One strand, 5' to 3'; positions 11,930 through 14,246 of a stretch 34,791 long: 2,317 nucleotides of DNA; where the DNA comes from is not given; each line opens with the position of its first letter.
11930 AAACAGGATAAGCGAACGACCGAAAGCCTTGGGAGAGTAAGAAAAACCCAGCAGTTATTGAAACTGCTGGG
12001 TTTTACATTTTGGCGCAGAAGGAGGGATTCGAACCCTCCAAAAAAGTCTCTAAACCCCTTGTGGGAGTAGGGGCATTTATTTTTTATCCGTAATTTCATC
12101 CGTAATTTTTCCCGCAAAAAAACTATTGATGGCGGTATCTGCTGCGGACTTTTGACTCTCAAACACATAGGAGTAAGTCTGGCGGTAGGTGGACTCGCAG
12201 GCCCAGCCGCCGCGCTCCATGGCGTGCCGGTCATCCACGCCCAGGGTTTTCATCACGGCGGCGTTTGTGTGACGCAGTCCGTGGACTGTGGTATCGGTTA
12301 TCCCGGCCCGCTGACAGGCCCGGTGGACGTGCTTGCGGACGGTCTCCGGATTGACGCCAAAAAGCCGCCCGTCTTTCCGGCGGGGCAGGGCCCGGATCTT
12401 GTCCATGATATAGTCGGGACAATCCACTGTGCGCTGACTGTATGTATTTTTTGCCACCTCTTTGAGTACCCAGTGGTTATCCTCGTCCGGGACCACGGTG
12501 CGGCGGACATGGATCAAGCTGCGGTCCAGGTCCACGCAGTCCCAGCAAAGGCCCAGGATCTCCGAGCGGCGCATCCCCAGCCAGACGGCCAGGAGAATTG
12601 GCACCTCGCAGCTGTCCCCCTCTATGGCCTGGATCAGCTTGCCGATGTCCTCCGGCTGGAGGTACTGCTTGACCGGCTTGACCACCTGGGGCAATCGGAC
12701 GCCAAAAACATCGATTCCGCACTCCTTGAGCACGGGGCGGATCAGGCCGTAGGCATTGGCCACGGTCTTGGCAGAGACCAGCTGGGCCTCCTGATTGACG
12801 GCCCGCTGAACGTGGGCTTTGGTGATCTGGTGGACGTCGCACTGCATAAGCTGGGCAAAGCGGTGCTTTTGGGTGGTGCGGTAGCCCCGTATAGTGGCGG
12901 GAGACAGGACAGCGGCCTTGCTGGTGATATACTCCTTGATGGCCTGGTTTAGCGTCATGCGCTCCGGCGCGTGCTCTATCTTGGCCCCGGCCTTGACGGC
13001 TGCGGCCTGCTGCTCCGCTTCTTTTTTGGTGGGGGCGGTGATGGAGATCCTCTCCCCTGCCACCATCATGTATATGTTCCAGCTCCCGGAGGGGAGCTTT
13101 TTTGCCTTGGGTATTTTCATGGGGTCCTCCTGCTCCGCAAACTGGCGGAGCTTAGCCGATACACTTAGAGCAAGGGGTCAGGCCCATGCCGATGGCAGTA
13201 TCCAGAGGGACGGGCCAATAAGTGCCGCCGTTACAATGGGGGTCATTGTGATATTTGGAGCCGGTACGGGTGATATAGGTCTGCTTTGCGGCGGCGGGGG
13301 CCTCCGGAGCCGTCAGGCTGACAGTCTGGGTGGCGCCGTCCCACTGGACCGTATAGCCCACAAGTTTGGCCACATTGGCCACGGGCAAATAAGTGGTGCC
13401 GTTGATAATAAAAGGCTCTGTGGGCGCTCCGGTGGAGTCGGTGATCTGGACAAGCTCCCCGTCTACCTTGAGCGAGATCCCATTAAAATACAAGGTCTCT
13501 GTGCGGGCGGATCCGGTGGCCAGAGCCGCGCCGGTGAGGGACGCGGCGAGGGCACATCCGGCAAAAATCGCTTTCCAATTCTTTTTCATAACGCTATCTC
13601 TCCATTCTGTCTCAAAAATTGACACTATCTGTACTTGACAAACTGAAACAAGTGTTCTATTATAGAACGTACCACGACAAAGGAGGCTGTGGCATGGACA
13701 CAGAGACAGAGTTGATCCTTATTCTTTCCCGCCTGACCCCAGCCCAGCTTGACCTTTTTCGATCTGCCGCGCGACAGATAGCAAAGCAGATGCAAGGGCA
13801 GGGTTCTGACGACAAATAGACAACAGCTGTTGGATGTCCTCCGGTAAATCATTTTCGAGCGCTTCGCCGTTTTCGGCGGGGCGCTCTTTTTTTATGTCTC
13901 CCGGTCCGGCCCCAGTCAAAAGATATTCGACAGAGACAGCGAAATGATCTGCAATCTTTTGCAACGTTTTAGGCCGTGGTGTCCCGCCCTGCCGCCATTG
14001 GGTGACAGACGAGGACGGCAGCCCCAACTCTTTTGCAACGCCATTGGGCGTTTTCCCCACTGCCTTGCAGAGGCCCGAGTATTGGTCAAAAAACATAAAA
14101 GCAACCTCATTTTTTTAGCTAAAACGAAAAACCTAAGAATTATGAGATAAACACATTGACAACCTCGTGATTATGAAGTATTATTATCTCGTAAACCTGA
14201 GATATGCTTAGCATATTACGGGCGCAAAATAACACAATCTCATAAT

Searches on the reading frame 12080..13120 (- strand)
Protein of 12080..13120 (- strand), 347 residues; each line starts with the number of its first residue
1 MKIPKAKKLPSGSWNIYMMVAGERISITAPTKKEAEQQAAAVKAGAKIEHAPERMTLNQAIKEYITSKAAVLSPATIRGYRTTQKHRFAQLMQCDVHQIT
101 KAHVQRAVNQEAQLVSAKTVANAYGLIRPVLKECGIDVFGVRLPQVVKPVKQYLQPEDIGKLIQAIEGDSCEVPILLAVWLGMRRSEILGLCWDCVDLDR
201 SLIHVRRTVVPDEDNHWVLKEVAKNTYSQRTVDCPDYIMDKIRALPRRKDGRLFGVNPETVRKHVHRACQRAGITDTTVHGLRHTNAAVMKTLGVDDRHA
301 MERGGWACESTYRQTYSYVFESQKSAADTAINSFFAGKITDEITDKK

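Call 7: search_protein_families(library=pfam, proteins=[window:12080-13120:-], max_evalue=1)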
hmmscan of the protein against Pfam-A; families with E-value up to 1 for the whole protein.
window:12080-13120:- (347 aa): 6 families
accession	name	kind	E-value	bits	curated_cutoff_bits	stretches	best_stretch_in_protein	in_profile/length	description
PF00589.27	Phage_integrase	-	4.4e-15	56.3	27.1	1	153-317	2-166/172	Phage integrase family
PF02899.23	Phage_int_SAM_1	-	0.015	16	22.3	1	70-128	12-73/83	Phage integrase, N-terminal SAM-like domain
PF14659.12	Phage_int_SAM_3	-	0.055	14.1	22.6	1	56-109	1-55/58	Phage integrase, N-terminal SAM-like domain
PF00035.32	dsrm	-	0.06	14.4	23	1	19-41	37-60/66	Double-stranded RNA binding motif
PF08281.18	Sigma70_r4_2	-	0.063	13.4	25.7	1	252-270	34-52/54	Sigma-70, region 4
PF13495.12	Phage_int_SAM_4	-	0.13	13.1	27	1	60-126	4-70/85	Phage integrase, N-terminal SAM-like domain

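Call 8: search_protein_families(library=phrogs, proteins=[window:12080-13120:-], max_evalue=0.1)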
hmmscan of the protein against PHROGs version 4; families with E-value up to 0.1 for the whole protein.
window:12080-13120:- (347 aa): 5 families
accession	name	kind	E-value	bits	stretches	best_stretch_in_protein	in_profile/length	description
phrog_1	-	integration and excision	3.6e-50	172.9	1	8-342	118-458/611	integrase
phrog_216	-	integration and excision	7.2e-22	78.8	1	141-333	43-238/301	integrase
phrog_7685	-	integration and excision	2.6e-06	28.2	1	224-334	123-238/240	integrase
phrog_35951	-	unknown function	0.0016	19.9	1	264-317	8-60/97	-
phrog_37709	-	unknown function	0.015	16.3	1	141-205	48-111/116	-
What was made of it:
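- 12077..13120 (-): Tyrosine integrase (context). Phage_integrase E=4.4e-15; phrog_1 E=3.6e-50 (calls 7, 8).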

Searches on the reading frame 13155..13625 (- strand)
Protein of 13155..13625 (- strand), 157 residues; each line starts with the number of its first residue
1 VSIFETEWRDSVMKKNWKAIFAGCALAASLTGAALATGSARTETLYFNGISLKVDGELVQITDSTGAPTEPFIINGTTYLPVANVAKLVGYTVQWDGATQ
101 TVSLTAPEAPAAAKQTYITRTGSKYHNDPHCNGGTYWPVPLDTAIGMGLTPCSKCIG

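Call 7: search_protein_families(library=pfam, proteins=[window:13155-13625:-], max_evalue=1)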
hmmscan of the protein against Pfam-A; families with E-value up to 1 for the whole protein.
window:13155-13625:- (157 aa): 2 families
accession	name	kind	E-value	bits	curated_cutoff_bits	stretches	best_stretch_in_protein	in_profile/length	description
PF07833.16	Cu_amine_oxidN1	-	7.3e-18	64.9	24.2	2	69-108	11-50/108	Copper amine oxidase N-terminal domain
PF01382.22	Avidin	-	0.25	12.2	24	1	54-106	25-77/116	Avidin family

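Call 8: search_protein_families(library=phrogs, proteins=[window:13155-13625:-], max_evalue=0.1)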
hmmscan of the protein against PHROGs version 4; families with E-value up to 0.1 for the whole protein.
window:13155-13625:- (157 aa): 2 families
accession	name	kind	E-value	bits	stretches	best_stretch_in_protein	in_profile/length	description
phrog_14556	-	unknown function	0.00037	20.4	1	110-156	403-450/451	-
phrog_23118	-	unknown function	0.072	14.2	1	17-109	4-91/180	-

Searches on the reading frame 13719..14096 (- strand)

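Call 64: search_protein_families(library=pfam, proteins=[window:13719-14096:-], max_evalue=0.001)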
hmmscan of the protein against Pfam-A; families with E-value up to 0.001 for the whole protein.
window:13719-14096:- (125 aa): 2 families
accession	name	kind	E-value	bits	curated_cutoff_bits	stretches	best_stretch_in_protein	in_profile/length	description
PF01381.28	HTH_3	-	2.3e-07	31.2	23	1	11-59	6-55/55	Helix-turn-helix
PF13560.12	HTH_31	-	0.00088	20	27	0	9-56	9-58/64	Helix-turn-helix domain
